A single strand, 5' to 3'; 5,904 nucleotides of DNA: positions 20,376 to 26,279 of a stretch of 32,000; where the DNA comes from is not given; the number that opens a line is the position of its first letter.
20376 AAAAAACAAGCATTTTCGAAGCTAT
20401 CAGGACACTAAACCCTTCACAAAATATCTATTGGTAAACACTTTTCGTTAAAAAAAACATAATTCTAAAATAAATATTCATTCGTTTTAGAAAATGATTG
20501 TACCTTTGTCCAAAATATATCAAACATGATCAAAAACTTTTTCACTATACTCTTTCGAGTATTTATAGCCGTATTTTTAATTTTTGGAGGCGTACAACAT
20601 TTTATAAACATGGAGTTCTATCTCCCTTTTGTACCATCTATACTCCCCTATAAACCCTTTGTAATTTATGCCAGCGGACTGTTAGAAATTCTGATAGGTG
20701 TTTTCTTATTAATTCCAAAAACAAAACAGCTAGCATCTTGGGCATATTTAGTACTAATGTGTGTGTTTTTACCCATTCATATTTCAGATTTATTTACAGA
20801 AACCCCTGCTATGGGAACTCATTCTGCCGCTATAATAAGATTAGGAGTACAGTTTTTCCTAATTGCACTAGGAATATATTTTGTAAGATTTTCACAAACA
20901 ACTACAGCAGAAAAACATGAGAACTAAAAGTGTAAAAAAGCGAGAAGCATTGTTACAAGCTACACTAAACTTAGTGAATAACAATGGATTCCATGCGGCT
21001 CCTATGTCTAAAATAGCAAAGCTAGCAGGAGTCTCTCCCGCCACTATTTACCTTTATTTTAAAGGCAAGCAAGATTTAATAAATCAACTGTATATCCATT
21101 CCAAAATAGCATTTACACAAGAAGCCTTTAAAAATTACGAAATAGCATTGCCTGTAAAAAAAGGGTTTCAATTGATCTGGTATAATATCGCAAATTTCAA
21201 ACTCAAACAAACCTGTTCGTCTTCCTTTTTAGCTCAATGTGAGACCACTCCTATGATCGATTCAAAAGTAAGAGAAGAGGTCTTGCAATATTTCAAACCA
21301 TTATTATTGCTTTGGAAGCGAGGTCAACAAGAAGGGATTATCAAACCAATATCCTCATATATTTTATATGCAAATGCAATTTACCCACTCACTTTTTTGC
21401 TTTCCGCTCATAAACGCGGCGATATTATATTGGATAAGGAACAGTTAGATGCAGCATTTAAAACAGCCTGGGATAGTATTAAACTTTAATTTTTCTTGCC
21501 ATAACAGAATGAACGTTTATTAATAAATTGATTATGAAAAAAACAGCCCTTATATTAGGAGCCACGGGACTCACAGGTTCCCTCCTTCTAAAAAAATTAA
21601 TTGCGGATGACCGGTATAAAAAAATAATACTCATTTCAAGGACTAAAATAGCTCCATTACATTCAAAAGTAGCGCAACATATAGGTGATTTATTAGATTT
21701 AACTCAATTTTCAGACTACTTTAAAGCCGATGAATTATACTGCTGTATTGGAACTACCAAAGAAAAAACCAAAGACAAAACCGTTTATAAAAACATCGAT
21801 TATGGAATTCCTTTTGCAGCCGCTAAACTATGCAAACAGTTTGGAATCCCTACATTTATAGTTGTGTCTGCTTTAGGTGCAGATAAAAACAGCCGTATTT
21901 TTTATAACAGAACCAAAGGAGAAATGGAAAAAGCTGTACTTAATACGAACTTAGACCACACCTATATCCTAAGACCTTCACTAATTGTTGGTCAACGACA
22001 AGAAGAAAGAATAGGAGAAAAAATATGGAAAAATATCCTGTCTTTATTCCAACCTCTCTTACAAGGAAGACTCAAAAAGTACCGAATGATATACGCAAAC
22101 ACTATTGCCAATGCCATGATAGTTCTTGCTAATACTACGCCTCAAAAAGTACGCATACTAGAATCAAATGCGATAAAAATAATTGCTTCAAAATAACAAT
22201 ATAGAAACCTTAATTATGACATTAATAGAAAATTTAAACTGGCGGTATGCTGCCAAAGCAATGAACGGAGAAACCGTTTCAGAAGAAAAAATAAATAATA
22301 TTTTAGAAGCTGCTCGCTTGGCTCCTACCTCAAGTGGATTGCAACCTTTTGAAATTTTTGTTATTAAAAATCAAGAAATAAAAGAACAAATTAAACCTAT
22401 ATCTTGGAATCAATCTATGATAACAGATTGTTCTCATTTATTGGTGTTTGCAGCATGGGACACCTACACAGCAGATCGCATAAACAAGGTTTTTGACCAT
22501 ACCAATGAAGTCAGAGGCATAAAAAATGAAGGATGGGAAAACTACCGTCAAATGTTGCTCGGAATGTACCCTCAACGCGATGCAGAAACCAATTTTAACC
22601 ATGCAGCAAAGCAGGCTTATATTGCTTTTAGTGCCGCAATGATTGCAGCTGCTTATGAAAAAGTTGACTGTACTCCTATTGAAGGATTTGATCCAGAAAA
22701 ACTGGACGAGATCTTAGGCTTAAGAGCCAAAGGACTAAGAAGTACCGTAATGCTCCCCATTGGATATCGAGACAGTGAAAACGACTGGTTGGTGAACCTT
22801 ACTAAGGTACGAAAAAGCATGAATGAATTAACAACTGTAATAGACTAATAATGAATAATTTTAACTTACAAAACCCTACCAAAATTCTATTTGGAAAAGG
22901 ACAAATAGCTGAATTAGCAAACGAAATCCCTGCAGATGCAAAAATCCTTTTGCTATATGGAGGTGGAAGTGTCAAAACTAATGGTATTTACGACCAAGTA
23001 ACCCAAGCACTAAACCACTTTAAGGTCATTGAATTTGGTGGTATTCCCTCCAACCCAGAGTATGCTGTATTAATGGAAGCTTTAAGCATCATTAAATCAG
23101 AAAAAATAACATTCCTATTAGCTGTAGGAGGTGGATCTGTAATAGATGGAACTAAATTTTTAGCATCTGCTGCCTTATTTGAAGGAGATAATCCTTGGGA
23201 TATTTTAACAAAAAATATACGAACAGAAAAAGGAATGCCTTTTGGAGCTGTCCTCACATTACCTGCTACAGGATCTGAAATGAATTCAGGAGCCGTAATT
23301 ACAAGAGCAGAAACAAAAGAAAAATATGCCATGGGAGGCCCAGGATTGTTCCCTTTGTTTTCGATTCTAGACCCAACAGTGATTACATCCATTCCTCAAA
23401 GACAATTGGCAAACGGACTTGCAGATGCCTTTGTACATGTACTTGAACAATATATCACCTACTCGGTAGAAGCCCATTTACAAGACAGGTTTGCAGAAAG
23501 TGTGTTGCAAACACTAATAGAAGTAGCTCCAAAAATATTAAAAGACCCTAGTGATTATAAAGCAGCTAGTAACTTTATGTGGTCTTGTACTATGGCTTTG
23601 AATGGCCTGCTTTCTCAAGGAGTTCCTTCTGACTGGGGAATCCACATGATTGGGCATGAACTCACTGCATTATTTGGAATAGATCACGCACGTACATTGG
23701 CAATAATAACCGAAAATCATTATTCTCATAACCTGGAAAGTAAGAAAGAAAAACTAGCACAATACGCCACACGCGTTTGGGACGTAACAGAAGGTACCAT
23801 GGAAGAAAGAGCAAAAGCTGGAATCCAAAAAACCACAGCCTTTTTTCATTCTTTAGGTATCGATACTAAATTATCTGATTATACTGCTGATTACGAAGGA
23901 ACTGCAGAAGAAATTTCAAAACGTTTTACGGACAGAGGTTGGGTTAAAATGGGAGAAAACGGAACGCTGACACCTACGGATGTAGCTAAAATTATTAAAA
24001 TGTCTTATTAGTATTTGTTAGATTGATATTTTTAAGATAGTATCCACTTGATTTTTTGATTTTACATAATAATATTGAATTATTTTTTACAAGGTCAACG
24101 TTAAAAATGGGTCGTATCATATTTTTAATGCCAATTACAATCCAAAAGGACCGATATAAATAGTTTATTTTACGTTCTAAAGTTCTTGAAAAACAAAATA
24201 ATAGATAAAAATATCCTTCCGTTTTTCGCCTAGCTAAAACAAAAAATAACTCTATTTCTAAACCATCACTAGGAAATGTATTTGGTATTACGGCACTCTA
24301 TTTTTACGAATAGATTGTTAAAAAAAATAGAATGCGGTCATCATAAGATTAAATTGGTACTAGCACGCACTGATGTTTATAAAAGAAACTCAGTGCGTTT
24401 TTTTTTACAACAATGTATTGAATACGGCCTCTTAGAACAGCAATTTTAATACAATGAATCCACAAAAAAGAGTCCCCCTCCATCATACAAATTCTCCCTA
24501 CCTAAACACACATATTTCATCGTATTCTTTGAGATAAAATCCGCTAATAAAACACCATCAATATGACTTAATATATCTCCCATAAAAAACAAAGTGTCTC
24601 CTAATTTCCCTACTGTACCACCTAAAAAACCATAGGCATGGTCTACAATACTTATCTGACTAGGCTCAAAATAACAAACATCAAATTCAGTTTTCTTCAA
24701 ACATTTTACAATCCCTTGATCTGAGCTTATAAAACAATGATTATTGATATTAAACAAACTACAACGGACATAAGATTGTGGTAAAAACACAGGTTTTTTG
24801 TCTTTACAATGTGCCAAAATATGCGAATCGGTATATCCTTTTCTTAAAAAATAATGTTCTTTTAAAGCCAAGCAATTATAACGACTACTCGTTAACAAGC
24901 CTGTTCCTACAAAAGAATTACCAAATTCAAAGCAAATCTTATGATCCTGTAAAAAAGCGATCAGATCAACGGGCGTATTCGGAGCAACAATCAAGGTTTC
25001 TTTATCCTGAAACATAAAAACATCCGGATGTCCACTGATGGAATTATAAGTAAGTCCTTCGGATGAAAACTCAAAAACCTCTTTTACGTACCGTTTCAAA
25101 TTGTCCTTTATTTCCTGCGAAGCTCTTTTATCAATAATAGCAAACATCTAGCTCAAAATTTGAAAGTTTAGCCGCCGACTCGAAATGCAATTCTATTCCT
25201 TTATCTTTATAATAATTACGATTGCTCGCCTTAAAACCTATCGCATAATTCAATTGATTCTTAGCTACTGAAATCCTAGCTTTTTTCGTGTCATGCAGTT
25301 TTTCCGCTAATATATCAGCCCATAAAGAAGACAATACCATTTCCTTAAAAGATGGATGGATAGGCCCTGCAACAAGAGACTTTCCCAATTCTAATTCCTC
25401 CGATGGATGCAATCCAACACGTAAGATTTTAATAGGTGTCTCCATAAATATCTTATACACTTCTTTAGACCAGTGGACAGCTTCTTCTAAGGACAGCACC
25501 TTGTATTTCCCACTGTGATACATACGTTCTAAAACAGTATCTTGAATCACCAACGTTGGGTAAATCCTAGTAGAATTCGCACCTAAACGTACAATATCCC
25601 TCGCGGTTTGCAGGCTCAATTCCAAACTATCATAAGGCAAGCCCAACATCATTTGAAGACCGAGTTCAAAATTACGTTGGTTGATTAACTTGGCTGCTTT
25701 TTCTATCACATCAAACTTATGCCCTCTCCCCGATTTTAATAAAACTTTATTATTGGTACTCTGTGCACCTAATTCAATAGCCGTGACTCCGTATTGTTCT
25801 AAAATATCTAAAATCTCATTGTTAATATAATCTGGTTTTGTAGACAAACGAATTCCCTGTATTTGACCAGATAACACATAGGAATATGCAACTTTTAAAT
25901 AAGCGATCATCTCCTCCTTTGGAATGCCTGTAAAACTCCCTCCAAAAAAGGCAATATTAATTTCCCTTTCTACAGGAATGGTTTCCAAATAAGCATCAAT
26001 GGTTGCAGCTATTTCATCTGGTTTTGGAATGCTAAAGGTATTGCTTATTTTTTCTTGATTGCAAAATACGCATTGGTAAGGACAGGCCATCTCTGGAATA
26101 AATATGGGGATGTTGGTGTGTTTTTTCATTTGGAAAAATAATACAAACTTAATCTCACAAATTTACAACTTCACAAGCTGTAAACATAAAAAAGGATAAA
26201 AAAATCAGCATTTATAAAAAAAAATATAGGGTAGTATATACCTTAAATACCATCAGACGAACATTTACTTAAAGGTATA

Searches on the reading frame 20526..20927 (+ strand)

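Call 9: search_protein_families(library=pfam, proteins=[window:20526-20927:+], max_evalue=0.01)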
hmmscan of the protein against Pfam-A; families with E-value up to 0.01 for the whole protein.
window:20526-20927:+ (133 aa): 3 families
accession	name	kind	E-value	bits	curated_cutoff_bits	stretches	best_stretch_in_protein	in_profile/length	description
PF07291.16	MauE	-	1.3e-05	26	27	1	4-82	2-84/128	Methylamine utilisation protein MauE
PF07681.17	DoxX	-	0.00013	22.9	23.6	1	8-81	3-79/85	DoxX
PF13781.11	DoxX_3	-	0.00051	21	25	1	42-81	33-72/102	DoxX-like family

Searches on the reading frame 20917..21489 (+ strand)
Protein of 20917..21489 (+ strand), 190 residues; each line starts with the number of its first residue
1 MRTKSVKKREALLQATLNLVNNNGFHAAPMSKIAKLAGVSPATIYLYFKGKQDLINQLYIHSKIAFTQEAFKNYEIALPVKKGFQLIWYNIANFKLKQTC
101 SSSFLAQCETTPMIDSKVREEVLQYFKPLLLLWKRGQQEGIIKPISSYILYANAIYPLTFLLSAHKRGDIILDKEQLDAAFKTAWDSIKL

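Call 9: search_protein_families(library=pfam, proteins=[window:20917-21489:+], max_evalue=0.01)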
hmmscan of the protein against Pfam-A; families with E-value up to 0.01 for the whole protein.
window:20917-21489:+ (190 aa): 3 families
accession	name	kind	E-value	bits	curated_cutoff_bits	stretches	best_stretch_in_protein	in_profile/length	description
PF22604.1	TetR_HI_0893_C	-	6.8e-16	59.1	27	1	79-188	1-111/112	Tetracyclin repressor-like HI_0893, C-terminal domain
PF00440.29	TetR_N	-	1e-13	51.2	24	1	12-57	1-46/47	Bacterial regulatory proteins, tetR family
PF16295.10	TetR_C_10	-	3.5e-05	24.6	28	1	66-189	8-131/132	Tetracyclin repressor-like, C-terminal domain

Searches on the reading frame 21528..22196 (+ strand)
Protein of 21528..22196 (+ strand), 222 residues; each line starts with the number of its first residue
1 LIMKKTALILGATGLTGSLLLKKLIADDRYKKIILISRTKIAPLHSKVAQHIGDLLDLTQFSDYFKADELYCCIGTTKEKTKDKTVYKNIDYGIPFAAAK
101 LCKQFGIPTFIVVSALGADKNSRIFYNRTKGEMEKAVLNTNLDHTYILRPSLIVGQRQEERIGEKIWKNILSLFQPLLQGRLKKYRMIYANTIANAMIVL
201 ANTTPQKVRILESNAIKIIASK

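Call 9: search_protein_families(library=pfam, proteins=[window:21528-22196:+], max_evalue=0.01)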
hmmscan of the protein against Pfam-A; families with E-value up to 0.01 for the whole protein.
window:21528-22196:+ (222 aa): 5 families
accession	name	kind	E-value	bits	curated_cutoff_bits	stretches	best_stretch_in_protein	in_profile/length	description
PF13460.12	NAD_binding_10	-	1.7e-09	38.2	27.2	1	11-152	1-145/184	NAD(P)H-binding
PF01370.27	Epimerase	-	3.1e-09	37.1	20.9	1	7-203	1-227/240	NAD dependent epimerase/dehydratase family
PF08732.16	HIM1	-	2.1e-07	31.1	28.7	1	61-169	42-154/169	HIM1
PF07993.18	NAD_binding_4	-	3.6e-05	23.5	20.1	0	11-40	3-33/258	Male sterility protein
PF01073.25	3Beta_HSD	-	0.00014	21.5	22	0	9-198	2-226/280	3-beta hydroxysteroid dehydrogenase/isomerase family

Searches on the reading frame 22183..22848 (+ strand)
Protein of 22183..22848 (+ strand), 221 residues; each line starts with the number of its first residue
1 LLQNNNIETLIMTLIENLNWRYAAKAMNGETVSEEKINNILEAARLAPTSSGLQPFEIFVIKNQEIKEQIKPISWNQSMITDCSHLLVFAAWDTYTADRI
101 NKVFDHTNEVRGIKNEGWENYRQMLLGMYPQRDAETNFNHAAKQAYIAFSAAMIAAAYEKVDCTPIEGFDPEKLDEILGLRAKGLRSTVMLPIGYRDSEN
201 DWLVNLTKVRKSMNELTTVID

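Call 9: search_protein_families(library=pfam, proteins=[window:22183-22848:+], max_evalue=0.01)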
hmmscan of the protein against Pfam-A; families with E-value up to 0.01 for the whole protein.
window:22183-22848:+ (221 aa): 2 families
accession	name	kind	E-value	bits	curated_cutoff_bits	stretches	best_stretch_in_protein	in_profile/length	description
PF00881.29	Nitroreductase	-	9.9e-24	84.8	23.5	1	20-195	3-167/167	Nitroreductase family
PF14512.11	TM1586_NiRdase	-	0.00018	21.6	27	1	32-68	155-191/215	Putative TM nitroreductase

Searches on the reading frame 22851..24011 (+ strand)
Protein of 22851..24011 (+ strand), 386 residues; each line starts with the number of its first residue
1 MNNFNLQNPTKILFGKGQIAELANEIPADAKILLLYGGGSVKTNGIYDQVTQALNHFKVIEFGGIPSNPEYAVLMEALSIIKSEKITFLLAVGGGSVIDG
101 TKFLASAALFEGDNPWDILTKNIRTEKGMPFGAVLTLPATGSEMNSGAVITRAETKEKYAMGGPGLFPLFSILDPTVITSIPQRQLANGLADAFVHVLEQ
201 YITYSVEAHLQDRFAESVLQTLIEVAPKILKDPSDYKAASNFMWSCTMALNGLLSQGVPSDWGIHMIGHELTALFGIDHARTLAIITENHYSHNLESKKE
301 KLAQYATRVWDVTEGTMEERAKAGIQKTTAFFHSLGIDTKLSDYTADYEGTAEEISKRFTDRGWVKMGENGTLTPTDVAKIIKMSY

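Call 9: search_protein_families(library=pfam, proteins=[window:22851-24011:+], max_evalue=0.01)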
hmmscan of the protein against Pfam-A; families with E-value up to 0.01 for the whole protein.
window:22851-24011:+ (386 aa): 3 families
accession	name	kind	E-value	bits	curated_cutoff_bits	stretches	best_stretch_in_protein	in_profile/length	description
PF00465.25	Fe-ADH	-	7.2e-40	136.8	31.3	1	9-175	1-168/168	Iron-containing alcohol dehydrogenase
PF25137.1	ADH_Fe_C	-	6.7e-28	98.1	27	1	189-383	4-191/194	Fe-containing alcohol dehydrogenase family, C-terminal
PF13685.12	Fe-ADH_2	-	4.8e-06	27.1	28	1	21-106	12-95/149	Iron-containing alcohol dehydrogenase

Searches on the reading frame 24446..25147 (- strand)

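Call 9: search_protein_families(library=pfam, proteins=[window:24446-25147:-], max_evalue=0.01)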
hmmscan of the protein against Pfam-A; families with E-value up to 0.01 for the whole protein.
window:24446-25147:- (233 aa): 1 family
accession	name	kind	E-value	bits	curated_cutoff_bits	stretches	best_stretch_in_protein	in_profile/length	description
PF21778.2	DUF6873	-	2.4e-50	171.4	27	1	4-227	1-228/228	Family of unknown function (DUF6873)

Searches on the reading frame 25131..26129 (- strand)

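Call 9: search_protein_families(library=pfam, proteins=[window:25131-26129:-], max_evalue=0.01)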
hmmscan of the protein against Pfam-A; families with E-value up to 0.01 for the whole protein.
window:25131-26129:- (332 aa): 2 families
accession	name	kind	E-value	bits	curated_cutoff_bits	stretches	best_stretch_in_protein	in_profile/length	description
PF16199.10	Radical_SAM_C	-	7.1e-18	64.9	31.9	1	186-268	3-82/85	Radical_SAM C-terminal domain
PF04055.27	Radical_SAM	-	2.2e-17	64.2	29.5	1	15-170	6-157/166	Radical SAM superfamily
